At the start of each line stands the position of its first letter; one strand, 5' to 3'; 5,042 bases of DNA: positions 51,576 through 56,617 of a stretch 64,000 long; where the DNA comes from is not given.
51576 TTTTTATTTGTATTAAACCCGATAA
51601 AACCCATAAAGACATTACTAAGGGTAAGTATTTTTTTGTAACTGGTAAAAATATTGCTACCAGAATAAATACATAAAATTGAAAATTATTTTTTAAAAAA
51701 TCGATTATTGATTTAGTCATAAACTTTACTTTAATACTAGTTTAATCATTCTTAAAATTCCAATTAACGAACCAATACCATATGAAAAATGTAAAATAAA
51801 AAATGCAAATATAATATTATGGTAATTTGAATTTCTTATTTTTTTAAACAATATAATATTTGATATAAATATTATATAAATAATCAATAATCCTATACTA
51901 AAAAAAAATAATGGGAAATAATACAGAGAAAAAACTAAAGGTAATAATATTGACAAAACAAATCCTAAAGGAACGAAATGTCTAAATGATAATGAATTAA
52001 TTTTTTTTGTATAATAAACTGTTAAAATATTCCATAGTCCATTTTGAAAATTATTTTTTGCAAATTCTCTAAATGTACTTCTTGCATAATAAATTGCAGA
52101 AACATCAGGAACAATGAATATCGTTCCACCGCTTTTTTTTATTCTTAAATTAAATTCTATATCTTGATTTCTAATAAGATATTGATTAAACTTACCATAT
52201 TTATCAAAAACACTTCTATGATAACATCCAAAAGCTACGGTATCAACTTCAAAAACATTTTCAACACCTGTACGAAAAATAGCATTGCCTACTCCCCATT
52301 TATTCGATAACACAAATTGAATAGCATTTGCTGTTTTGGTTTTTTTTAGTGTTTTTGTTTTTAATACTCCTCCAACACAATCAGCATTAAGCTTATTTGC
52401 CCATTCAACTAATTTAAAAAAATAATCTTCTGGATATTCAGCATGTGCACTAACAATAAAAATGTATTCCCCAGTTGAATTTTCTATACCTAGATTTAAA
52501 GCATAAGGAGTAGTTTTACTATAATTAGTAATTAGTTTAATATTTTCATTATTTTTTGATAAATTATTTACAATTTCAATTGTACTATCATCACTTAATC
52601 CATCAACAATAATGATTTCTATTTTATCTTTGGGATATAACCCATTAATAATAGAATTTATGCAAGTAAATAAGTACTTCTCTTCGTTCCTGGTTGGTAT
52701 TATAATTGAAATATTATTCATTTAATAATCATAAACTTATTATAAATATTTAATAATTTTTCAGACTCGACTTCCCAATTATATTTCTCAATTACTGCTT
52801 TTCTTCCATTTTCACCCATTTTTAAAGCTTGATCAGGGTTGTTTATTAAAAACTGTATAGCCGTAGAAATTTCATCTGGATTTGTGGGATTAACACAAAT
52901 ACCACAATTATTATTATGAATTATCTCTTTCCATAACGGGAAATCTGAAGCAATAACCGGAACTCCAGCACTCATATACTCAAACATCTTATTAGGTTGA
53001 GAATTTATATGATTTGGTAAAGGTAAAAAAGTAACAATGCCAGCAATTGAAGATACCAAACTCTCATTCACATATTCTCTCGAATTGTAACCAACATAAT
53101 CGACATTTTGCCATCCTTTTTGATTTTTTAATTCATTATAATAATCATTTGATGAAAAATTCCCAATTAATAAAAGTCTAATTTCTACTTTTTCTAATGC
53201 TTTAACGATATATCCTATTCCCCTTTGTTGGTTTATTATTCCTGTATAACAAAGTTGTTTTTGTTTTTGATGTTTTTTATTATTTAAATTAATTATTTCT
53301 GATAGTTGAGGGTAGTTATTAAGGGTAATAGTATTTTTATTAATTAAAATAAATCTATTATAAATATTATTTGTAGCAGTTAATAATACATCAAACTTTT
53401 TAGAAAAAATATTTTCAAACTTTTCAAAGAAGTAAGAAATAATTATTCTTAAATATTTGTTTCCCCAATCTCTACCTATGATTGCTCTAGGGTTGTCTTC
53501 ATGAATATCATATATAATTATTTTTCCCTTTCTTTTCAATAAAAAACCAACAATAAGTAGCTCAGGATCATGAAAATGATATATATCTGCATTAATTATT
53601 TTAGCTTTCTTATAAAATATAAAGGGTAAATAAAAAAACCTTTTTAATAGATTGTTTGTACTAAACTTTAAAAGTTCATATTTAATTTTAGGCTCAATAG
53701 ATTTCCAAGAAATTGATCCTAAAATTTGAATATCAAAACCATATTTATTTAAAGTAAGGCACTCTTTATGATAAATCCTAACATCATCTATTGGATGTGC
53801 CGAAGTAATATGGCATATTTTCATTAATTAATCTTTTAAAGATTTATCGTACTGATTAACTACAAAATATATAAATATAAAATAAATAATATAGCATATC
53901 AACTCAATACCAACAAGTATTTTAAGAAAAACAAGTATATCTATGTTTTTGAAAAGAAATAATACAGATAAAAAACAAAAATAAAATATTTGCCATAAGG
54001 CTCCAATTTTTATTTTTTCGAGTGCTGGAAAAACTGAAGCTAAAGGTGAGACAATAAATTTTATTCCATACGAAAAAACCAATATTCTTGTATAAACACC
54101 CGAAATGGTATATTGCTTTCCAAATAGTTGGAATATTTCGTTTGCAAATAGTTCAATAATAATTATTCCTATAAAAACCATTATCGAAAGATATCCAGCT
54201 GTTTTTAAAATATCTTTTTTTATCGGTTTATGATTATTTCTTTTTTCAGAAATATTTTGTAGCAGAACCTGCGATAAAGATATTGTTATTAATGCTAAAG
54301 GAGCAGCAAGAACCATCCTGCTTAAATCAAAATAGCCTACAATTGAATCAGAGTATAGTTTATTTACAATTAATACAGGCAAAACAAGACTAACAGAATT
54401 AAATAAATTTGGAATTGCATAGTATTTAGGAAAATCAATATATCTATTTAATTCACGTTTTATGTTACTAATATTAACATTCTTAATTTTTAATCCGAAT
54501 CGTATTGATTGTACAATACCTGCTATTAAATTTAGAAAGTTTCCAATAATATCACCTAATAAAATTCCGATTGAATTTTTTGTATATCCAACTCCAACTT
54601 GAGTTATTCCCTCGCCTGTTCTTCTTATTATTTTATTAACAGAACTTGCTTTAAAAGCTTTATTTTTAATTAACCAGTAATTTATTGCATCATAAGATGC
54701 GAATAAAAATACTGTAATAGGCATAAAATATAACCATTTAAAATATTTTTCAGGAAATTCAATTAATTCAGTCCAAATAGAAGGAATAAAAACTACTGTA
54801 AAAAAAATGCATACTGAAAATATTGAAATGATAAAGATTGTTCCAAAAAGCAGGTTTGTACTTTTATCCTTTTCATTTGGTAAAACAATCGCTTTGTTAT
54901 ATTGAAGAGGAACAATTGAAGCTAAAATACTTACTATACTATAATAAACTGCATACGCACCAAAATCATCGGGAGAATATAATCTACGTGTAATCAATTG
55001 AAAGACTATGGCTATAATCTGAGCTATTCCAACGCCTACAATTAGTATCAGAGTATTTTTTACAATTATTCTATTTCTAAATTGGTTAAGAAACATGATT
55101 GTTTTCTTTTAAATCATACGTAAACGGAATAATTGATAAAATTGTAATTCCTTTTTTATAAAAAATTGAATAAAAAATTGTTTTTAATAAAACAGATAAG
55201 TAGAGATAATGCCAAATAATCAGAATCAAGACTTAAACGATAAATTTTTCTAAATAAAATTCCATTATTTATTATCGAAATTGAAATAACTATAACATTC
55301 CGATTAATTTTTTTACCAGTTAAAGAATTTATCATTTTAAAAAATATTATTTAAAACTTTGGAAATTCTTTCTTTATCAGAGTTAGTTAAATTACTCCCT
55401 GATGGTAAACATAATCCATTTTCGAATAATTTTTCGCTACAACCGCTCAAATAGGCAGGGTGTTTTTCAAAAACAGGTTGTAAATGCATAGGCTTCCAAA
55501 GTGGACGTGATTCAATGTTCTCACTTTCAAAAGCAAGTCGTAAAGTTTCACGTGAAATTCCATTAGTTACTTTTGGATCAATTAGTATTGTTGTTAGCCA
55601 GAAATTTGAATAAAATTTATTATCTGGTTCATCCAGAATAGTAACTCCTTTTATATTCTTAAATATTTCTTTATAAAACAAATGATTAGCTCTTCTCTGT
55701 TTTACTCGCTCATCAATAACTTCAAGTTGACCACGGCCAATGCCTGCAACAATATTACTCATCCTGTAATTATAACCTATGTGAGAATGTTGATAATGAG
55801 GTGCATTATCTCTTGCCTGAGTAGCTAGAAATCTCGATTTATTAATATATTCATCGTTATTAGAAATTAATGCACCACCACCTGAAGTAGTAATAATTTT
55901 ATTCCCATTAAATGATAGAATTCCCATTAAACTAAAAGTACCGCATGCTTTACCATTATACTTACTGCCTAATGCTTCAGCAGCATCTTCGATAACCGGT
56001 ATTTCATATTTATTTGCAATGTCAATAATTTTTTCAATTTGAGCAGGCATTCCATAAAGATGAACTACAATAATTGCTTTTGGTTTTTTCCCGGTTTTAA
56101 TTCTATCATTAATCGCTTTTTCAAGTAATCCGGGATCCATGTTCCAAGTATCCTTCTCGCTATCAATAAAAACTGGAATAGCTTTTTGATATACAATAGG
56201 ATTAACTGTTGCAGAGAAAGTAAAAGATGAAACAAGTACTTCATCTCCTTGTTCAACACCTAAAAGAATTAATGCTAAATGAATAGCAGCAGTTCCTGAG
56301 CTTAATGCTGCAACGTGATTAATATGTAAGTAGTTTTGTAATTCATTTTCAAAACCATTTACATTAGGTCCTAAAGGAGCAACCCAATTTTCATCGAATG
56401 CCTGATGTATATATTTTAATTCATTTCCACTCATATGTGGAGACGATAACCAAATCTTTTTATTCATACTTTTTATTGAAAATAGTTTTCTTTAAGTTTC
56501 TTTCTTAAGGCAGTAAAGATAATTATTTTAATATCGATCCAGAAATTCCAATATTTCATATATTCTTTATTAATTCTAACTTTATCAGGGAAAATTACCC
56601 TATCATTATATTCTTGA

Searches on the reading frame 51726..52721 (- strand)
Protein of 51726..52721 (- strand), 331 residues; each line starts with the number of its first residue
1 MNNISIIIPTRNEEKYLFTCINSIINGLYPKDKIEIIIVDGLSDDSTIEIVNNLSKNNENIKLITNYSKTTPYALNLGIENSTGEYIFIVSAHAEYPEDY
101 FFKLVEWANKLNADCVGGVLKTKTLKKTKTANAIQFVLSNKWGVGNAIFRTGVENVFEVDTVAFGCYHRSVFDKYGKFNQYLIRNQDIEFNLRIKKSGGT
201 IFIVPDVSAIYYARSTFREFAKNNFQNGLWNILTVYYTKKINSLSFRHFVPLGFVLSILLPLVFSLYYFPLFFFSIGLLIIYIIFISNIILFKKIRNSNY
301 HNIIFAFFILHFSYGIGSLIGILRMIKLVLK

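Call 89: search_protein_families(library=pfam, proteins=[window:51726-52721:-], max_evalue=0.00001)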
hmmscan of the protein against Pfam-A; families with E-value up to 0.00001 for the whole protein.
window:51726-52721:- (331 aa): 3 families
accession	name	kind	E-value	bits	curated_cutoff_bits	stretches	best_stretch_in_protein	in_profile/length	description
PF00535.33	Glycos_transf_2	-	3.9e-27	95.7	23.3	1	5-147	1-139/168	Glycosyl transferase family 2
PF13641.12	Glyco_tranf_2_3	-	1.1e-10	42.4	27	1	4-225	3-225/230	Glycosyltransferase like family 2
PF10111.15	Glyco_tranf_2_2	-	1.9e-06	28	27.3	1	5-109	1-107/276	Glycosyltransferase like family 2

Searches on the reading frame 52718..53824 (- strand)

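Call 89: search_protein_families(library=pfam, proteins=[window:52718-53824:-], max_evalue=0.00001)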
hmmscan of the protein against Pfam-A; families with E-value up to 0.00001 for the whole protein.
window:52718-53824:- (368 aa): 3 families
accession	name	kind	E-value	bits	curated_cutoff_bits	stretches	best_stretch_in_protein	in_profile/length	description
PF00534.26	Glycos_transf_1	-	1.3e-19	70.8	26.4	1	182-342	9-171/172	Glycosyl transferases group 1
PF13692.12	Glyco_trans_1_4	-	5.7e-15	56.3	27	1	189-329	2-142/142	Glycosyl transferases group 1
PF13524.12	Glyco_trans_1_2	-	1.8e-09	38.1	25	1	206-358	5-143/144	Glycosyl transferase-like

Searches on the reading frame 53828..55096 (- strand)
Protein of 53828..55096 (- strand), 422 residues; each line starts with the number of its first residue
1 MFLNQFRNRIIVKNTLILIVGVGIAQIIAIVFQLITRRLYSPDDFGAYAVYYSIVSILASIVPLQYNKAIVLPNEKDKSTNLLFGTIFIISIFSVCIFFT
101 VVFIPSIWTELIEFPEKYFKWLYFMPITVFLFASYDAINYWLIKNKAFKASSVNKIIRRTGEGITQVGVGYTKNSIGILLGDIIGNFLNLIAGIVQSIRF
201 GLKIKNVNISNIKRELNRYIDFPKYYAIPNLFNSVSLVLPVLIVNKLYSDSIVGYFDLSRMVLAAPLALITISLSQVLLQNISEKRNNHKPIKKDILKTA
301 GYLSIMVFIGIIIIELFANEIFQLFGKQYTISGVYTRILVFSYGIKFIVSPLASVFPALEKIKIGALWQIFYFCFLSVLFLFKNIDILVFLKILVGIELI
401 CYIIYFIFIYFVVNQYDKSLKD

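Call 89: search_protein_families(library=pfam, proteins=[window:53828-55096:-], max_evalue=0.00001)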
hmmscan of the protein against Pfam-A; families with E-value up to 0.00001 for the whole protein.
window:53828-55096:- (422 aa): 2 families
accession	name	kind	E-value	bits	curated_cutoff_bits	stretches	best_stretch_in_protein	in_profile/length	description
PF13440.11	Polysacc_synt_3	-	1.1e-16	61.4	23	1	38-330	4-289/293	Polysaccharide biosynthesis protein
PF01943.22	Polysacc_synt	-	1.1e-15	58.2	28.2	1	11-278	1-266/274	Polysaccharide biosynthesis protein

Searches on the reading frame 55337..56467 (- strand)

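Call 90: search_protein_families(library=pfam, proteins=[window:55337-56467:-], max_evalue=0.00001)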
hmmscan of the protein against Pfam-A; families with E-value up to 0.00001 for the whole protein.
window:55337-56467:- (376 aa): 3 families
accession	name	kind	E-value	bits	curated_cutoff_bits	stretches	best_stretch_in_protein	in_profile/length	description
PF01041.23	DegT_DnrJ_EryC1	-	3.7e-98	329.5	19.8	1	13-371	4-358/360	DegT/DnrJ/EryC1/StrS aminotransferase family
PF00155.27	Aminotran_1_2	-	2.7e-07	30.5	19.7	1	39-163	47-187/361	Aminotransferase class I and II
PF01212.27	Beta_elim_lyase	-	4.8e-06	26.5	27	1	34-258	32-254/288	Beta-eliminating lyase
